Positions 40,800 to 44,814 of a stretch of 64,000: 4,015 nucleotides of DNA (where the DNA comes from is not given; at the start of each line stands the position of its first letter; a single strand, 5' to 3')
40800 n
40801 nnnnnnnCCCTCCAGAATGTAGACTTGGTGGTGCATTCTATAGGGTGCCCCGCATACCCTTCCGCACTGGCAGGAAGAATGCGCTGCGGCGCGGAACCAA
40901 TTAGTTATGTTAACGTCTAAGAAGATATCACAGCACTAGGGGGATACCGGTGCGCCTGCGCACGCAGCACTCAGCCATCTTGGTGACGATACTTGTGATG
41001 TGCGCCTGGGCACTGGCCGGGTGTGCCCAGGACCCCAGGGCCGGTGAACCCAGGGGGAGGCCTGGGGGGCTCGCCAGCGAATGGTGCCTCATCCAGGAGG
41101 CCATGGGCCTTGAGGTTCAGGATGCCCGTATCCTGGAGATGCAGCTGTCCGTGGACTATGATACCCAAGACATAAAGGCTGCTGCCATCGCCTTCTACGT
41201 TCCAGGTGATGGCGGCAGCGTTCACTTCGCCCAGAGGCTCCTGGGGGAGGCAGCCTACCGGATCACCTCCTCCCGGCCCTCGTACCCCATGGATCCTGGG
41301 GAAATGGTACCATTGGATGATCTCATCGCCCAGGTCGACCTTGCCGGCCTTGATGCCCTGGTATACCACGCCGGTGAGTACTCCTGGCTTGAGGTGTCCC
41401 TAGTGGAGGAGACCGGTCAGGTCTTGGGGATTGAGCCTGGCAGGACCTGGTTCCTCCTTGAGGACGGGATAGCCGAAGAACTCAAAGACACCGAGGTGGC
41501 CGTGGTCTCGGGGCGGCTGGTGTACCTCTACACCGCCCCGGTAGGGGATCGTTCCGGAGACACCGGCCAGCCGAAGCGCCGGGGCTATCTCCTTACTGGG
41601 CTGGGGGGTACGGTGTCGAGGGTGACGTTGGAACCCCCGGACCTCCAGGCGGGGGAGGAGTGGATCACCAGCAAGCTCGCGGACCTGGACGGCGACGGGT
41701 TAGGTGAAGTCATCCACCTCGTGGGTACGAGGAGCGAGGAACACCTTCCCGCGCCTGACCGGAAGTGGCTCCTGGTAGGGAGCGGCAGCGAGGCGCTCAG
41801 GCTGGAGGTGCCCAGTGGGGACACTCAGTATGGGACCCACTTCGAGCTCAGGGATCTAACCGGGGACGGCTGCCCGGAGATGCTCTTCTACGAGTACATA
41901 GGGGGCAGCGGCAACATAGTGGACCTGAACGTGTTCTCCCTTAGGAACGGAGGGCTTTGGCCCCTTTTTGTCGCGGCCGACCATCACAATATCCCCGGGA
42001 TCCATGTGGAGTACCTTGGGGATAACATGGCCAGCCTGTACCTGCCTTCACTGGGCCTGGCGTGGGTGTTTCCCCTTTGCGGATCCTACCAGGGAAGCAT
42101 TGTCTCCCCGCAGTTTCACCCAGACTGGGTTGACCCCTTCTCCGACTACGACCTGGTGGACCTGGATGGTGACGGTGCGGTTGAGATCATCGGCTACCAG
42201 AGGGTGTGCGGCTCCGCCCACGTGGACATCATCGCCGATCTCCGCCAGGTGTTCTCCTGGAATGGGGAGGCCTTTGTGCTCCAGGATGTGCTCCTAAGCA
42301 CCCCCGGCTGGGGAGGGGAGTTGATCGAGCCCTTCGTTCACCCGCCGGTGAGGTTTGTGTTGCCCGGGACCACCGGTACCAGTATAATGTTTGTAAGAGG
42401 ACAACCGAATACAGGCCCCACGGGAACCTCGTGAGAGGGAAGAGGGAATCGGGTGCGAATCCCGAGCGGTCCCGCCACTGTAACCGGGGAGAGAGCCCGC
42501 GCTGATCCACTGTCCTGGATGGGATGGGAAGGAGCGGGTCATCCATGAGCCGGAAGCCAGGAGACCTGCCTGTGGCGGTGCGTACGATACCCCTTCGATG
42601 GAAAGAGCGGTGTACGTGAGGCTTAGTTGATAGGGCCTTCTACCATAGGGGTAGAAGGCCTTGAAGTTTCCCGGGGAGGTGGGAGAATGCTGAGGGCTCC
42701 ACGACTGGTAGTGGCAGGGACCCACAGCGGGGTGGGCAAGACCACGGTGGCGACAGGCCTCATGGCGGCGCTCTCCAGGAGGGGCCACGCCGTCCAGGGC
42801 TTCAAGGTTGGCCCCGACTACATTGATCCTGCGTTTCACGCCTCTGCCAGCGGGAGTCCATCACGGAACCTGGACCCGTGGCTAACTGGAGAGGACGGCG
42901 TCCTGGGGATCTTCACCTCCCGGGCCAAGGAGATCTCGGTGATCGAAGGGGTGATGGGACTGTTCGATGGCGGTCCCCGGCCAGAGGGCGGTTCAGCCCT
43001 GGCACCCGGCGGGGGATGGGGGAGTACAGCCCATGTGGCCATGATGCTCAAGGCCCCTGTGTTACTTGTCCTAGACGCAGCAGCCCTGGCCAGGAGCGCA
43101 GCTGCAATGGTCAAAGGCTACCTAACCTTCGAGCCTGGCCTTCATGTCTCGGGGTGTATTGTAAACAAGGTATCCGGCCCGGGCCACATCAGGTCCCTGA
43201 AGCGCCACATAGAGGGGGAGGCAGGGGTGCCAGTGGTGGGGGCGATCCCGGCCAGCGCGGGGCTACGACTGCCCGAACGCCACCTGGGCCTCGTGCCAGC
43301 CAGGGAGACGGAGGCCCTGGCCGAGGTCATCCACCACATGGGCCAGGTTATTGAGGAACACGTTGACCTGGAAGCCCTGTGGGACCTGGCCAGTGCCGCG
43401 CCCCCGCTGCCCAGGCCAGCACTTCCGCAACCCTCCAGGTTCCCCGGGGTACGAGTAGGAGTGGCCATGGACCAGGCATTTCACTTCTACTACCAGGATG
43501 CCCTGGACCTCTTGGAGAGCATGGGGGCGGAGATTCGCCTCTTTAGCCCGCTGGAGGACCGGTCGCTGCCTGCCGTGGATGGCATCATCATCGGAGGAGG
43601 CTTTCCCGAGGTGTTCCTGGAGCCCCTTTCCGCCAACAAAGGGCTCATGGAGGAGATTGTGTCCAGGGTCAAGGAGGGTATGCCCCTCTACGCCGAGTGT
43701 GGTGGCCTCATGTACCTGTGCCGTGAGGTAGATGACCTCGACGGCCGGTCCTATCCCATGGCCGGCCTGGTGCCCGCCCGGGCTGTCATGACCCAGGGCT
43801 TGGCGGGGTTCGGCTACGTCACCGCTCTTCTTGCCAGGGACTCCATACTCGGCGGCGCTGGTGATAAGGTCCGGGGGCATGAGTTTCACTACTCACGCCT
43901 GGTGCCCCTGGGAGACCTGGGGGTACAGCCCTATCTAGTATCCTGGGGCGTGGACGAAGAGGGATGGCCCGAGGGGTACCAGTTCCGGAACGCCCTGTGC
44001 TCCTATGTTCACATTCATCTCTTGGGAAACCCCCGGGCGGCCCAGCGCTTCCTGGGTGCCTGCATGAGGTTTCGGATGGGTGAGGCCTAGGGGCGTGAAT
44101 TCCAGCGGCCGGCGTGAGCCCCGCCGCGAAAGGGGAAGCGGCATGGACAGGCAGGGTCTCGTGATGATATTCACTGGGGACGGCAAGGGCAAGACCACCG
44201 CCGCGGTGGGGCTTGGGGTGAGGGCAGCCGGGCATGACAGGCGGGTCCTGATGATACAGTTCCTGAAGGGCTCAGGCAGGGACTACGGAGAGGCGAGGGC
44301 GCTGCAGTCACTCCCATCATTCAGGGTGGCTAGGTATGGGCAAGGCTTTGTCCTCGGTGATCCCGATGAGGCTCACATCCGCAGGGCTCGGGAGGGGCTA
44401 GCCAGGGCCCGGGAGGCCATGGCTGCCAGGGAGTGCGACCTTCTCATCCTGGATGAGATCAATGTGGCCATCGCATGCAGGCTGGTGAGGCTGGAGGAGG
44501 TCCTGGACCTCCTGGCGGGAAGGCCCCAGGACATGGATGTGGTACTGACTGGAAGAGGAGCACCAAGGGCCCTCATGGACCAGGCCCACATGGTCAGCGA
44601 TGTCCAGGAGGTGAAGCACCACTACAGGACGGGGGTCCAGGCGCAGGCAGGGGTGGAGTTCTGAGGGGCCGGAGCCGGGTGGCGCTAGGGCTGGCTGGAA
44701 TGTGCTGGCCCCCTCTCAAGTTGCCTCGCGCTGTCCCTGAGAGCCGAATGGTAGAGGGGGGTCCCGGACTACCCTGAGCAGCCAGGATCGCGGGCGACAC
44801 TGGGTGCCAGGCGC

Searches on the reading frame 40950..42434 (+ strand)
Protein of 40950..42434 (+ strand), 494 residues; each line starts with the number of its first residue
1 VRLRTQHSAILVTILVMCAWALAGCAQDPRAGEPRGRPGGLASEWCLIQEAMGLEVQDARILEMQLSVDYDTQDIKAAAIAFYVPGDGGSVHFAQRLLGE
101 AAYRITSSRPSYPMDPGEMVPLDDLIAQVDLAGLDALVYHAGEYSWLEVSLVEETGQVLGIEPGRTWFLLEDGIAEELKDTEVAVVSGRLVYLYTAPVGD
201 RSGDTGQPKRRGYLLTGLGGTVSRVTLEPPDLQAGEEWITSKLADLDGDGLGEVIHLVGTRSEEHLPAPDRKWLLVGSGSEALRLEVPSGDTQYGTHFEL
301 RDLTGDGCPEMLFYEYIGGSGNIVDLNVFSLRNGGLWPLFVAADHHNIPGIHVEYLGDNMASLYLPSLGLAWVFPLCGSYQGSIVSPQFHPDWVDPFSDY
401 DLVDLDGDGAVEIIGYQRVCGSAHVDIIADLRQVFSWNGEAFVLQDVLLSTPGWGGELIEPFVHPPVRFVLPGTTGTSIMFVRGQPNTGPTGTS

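Call 18: search_protein_families(library=pfam, proteins=[window:40950-42434:+], max_evalue=0.0001)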
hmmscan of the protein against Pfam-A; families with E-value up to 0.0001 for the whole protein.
window:40950-42434:+ (494 aa): 1 family
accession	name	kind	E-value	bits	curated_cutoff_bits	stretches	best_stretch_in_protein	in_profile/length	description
PF13517.12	FG-GAP_3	-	7.8e-06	26.8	26.9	0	215-255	21-60/61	FG-GAP-like repeat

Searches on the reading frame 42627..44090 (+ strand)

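Call 81: search_protein_families(library=pfam, proteins=[window:42627-44090:+], max_evalue=0.0001)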
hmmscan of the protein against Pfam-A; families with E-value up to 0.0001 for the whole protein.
window:42627-44090:+ (487 aa): 3 families
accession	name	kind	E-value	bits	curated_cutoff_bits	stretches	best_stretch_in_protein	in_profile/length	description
PF07685.20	GATase_3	-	1.9e-33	116.2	27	1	276-467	1-193/196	CobB/CobQ-like glutamine amidotransferase domain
PF01656.29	CbiA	-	3.7e-21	75.8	25.4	1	27-220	1-123/125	CobQ/CobB/MinD/ParA nucleotide binding domain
PF13500.12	AAA_26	-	1.3e-12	48.4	27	1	26-60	2-36/198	AAA domain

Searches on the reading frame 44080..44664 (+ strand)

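Call 81: search_protein_families(library=pfam, proteins=[window:44080-44664:+], max_evalue=0.0001)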
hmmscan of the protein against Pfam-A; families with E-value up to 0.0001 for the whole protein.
window:44080-44664:+ (194 aa): 1 family
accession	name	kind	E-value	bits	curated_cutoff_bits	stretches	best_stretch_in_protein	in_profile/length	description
PF02572.21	CobA_CobO_BtuR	-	1.2e-58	198.6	25.7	1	25-194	2-172/172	ATP:corrinoid adenosyltransferase BtuR/CobO/CobP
